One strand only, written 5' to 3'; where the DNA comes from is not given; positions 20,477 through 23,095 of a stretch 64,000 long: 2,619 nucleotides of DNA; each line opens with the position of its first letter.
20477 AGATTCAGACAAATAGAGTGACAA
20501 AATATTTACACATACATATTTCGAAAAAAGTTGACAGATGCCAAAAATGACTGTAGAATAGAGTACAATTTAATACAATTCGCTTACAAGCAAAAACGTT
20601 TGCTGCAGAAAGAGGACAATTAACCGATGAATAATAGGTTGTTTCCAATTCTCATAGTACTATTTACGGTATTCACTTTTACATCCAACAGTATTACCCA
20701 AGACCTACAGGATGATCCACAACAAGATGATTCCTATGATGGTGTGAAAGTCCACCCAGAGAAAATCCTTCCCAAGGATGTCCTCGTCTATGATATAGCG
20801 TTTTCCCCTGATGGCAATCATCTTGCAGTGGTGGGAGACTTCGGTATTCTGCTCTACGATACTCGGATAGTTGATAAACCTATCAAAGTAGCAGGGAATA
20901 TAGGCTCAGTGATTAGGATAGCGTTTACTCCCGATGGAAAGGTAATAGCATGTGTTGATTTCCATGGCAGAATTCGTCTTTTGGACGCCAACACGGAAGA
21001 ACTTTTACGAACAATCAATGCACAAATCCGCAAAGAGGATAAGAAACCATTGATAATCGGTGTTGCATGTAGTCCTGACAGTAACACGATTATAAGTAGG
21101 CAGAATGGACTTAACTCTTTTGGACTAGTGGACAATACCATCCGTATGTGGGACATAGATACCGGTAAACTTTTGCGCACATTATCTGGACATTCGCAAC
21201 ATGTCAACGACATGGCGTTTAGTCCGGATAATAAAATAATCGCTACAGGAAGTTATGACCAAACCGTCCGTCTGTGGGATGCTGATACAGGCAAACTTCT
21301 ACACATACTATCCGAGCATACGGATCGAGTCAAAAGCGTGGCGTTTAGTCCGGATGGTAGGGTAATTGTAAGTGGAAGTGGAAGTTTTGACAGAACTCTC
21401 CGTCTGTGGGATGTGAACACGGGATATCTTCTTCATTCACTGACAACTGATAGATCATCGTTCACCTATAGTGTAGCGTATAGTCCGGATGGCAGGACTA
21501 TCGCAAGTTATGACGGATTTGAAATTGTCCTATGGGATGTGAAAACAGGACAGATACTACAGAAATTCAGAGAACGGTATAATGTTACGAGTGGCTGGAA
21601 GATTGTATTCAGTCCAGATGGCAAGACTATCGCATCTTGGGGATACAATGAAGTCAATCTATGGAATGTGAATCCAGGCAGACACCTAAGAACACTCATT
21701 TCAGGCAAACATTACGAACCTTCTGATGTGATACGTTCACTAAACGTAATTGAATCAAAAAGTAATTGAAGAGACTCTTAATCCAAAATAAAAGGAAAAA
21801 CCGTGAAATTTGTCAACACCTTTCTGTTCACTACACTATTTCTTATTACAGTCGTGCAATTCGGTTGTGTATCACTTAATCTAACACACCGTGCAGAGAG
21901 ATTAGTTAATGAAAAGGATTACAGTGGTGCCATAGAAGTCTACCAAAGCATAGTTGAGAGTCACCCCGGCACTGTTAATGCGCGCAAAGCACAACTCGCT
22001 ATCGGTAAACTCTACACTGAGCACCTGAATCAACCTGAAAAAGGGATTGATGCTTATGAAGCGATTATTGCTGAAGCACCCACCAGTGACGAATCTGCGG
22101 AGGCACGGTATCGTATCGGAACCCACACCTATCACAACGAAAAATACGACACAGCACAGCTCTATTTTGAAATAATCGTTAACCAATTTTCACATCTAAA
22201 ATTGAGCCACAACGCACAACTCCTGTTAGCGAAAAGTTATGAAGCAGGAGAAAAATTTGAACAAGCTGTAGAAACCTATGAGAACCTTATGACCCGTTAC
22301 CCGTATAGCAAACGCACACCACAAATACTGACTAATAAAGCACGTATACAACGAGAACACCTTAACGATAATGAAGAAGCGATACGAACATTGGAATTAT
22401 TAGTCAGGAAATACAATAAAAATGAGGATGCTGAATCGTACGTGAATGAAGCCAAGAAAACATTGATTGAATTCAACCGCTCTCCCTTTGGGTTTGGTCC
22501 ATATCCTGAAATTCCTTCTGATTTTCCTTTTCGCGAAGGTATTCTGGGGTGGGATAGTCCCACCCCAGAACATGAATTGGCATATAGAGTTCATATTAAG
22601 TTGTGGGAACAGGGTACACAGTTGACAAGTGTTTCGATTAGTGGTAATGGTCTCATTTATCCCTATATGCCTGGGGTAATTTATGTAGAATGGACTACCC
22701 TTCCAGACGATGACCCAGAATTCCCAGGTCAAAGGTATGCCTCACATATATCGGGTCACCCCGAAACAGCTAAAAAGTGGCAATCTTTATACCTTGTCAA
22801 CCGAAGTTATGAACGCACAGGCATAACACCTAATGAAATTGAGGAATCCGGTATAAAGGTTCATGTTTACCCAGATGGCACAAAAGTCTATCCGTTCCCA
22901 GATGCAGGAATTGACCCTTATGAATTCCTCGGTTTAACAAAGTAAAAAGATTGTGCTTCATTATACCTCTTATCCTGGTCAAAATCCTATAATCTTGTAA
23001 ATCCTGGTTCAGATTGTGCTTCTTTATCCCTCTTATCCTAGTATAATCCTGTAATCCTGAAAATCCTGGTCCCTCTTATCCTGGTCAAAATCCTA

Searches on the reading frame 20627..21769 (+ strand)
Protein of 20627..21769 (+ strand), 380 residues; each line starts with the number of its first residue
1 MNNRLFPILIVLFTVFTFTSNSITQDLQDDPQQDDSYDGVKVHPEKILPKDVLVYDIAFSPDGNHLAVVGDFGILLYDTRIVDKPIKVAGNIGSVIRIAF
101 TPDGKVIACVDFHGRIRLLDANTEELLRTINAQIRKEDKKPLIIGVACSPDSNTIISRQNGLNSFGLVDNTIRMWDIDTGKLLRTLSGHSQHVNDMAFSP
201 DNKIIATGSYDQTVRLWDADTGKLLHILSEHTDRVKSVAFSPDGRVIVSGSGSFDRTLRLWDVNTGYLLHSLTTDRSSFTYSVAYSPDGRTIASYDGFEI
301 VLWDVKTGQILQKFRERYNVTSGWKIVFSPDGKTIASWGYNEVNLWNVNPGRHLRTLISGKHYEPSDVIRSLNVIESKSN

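Call 81: search_protein_families(library=pfam, proteins=[window:20627-21769:+], max_evalue=0.00001)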
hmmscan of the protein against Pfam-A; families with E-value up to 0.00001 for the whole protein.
window:20627-21769:+ (380 aa): 39 families (the best 25 are shown)
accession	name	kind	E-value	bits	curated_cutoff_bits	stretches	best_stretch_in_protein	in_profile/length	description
PF25174.1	Beta-prop_THOC3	-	5e-48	163.9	305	2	54-251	49-232/272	THOC3 beta-propeller domain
PF00400.38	WD40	-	4.7e-45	150.5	27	2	180-218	1-39/39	WD domain, G-beta repeat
PF25175.1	Beta-prop_WDR5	-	2.4e-41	142.4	250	2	143-292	55-194/296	WDR5 beta-propeller domain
PF24814.1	WD40_Prp19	-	4.2e-37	128.2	320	1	166-364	25-222/281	Prp19 WD40 domain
PF25173.1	Beta-prop_WDR3_1st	-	9.5e-37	126.9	154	1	159-294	40-172/184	WDR3 first beta-propeller domain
PF24807.1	WD40_CDC20-Fz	-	3.4e-34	118.9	200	1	57-342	15-287/292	CDC20/Fizzy WD40 domain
PF24105.1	Beta-prop_CAF1B_HIR1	-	1.1e-33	117.2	80.5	3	183-270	123-208/383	CAF1B/HIR1 beta-propeller domain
PF24817.1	WD40_WDHD1_1st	-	8.3e-29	101.1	109.9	1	166-356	62-259/291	WDHD1 first WD40 domain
PF25168.1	Beta-prop_WDR36-Utp21_2nd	-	1.5e-27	97.2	84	2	151-227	201-277/335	WDR36/Utp21 second beta-propeller domain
PF23414.1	Beta-prop_EML_2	-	1.9e-26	93.5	90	1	169-327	19-176/266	Echinoderm microtubule-associated protein second beta-propeller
PF23409.1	Beta-prop_EML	-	8e-25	88.3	88.2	2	187-278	6-111/267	Echinoderm microtubule-associated protein first beta-propeller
PF25172.1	Beta-prop_WDR3_2nd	-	3.1e-24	86.2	140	1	157-294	142-276/293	WDR3 second beta-propeller domain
PF12894.13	ANAPC4_WD40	-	7.4e-24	84.3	22.9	0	175-232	30-80/91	Anaphase-promoting complex subunit 4 WD40 domain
PF25391.1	WD40_Gbeta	-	6.3e-23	81.7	150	1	201-347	154-298/340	G protein beta WD-40 repeat protein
PF24796.1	WDR55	-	2.1e-21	76.7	200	2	223-333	44-150/296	WDR55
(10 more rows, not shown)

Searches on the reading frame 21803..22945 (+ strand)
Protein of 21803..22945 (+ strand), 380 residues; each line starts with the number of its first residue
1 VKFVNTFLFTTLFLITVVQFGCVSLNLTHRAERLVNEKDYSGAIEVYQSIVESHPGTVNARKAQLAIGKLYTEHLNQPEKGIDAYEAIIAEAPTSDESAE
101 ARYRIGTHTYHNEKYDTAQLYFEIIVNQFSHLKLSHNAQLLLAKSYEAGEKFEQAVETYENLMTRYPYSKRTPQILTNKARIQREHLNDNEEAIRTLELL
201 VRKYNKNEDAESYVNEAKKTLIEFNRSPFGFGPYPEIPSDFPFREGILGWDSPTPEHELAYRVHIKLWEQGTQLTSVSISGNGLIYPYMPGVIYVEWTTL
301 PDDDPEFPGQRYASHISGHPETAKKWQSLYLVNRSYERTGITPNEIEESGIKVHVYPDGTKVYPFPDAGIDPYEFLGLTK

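Call 81: search_protein_families(library=pfam, proteins=[window:21803-22945:+], max_evalue=0.00001)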
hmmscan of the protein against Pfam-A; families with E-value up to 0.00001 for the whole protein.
window:21803-22945:+ (380 aa): 6 families
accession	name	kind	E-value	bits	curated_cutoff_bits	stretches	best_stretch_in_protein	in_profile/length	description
PF13174.12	TPR_6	-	1.5e-18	66.5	26.3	0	138-167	2-31/33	Tetratricopeptide repeat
PF13428.12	TPR_14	-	3.2e-13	49.4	23.5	0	137-170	2-35/44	Tetratricopeptide repeat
PF13432.12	TPR_16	-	1.1e-08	35.8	32.7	0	140-207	1-64/65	Tetratricopeptide repeat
PF14559.12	TPR_19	-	2.6e-06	28.1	25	0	37-97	4-60/68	Tetratricopeptide repeat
PF13525.12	YfiO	-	4.1e-06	27.2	25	0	96-174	2-80/203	Outer membrane lipoprotein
PF13181.12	TPR_8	-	9.6e-06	25.8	25.7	0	138-165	3-30/34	Tetratricopeptide repeat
